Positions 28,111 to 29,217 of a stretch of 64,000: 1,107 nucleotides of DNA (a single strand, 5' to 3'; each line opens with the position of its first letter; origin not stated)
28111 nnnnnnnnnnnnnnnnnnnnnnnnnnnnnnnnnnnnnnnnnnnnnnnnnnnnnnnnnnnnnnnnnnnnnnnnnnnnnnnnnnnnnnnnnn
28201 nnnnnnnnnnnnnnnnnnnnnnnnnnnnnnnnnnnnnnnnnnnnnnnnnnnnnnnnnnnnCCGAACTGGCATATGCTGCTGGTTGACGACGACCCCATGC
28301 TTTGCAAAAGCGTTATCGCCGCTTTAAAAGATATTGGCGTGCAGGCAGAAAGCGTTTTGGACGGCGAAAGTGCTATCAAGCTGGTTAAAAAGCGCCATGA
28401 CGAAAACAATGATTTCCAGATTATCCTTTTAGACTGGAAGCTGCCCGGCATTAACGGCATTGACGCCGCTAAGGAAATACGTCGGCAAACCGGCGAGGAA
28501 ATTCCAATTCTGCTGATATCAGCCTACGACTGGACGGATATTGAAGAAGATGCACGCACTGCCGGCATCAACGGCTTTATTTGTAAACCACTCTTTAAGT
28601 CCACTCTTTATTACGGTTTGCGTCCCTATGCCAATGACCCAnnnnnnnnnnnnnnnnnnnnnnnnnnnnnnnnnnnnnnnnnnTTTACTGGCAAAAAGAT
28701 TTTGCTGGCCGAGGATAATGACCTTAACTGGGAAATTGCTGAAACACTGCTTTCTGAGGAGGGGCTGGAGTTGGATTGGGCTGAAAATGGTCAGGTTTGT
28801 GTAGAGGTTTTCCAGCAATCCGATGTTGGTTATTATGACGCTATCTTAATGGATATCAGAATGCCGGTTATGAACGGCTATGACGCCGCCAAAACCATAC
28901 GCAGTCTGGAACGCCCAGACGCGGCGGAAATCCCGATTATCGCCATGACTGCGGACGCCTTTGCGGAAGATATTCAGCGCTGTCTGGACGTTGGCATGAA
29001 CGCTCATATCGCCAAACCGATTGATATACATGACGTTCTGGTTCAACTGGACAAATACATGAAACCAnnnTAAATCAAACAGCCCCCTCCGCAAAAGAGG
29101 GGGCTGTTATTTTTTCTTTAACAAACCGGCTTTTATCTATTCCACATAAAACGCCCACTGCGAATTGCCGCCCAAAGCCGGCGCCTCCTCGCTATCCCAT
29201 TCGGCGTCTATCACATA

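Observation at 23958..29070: Compact c-di-GMP phosphorelay cluster: REC-HD-GYP-GGDEF protein, stand-alone Hpt, and a hybrid histidine kinase with two receivers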

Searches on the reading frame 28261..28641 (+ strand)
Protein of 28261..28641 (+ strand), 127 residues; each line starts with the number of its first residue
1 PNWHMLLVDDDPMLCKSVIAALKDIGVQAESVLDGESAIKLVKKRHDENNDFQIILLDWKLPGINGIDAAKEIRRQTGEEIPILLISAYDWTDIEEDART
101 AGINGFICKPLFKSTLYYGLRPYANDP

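Call 47: search_solved_structures(query=window:28261-28641:+, max_evalue=0.00001)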
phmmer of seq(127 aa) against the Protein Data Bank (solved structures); distinct sequences matched with E-value up to 0.00001: 100 (the best 60 are shown).
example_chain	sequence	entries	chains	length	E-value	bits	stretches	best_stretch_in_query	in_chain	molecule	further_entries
4hnq_A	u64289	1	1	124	2.9e-14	56.6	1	2-117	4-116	Chemotaxis protein CheY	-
4hns_A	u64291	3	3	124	4.7e-14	56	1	2-117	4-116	Chemotaxis protein CheY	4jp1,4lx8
3to5_A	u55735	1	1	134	6.1e-14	55.6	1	2-117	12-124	CheY homolog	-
3h1g_A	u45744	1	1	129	1.6e-12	51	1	4-116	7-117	Chemotaxis protein cheY homolog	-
3gwg_A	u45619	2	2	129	5.5e-12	49.3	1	4-116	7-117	Chemotaxis protein cheY homolog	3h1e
8phx_A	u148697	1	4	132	5.5e-12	49.3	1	6-116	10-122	Histidine protein kinase SLN1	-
7c1j_A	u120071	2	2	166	1.4e-11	47.9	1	4-117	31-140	Histidine kinase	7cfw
9xzo_A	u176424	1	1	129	2.1e-11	47.4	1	5-115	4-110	De novo protein M1X0B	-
3h1f_A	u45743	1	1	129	7.4e-11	45.6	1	4-116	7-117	Chemotaxis protein cheY homolog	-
6ont_A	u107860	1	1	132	2.3e-10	44.1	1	4-112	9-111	Two-component response regulator 1452 receiver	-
2r25_B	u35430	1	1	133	2.5e-10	43.9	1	6-116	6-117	Osmosensing histidine protein kinase SLN1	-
5tqj_A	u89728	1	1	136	2.6e-10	43.9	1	5-114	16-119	Response regulator receiver protein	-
1oxb_B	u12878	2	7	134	2.7e-10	43.8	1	6-116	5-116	SLN1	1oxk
3ffw_A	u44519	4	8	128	1e-09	42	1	5-118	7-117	Chemotaxis protein cheY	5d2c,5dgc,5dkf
6qrj_A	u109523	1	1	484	4.3e-09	39.9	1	5-121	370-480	Hybrid kinase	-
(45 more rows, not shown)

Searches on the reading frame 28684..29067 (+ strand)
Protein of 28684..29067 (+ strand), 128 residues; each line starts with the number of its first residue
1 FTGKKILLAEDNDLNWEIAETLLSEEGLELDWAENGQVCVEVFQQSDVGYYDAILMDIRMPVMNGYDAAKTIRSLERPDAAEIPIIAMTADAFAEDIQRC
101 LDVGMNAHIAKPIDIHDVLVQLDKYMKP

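Call 48: search_solved_structures(query=window:28684-29067:+, max_evalue=0.00001)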
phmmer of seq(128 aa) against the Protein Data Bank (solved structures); distinct sequences matched with E-value up to 0.00001: 135 (the best 60 are shown).
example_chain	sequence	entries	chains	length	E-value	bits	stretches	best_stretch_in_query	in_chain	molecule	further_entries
6qrj_A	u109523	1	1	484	4.7e-20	75.1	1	2-114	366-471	Hybrid kinase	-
7c1j_A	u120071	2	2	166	1.1e-19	74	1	2-114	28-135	Histidine kinase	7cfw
7p8d_A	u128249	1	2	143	1.7e-19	73.3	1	2-128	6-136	Receiver domain of histidine kinase 4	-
7p8c_A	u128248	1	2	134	4.8e-19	71.9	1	2-117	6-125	Receiver domain of histidine kinase 4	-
4euk_A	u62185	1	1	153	2.8e-18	69.4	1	4-96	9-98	Histidine kinase 5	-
8phn_A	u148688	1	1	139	1.6e-16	63.8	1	5-117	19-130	histidine kinase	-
7p8e_A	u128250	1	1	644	4.7e-16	62.2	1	3-118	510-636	Receiver domain of histidine kinase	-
7qz2_A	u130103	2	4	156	9.7e-16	61.2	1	5-117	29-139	Histidine kinase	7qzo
1m5t_A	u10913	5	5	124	8.6e-15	58.1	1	4-120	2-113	cell division response regulator DivK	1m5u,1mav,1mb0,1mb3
8phx_A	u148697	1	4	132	1e-14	57.9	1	5-118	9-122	Histidine protein kinase SLN1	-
2r25_B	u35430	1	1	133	5.2e-14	55.6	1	3-114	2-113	Osmosensing histidine protein kinase SLN1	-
1oxb_B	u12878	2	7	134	1.1e-13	54.6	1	5-114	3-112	SLN1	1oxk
8pdc_A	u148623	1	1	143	2.1e-13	53.6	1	5-114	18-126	histidine kinase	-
2ayz_A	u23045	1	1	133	4.8e-13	52.5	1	5-120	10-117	Sensor kinase protein rcsC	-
3m6m_D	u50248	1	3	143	8e-13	51.8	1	5-116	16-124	Sensory/regulatory protein rpfC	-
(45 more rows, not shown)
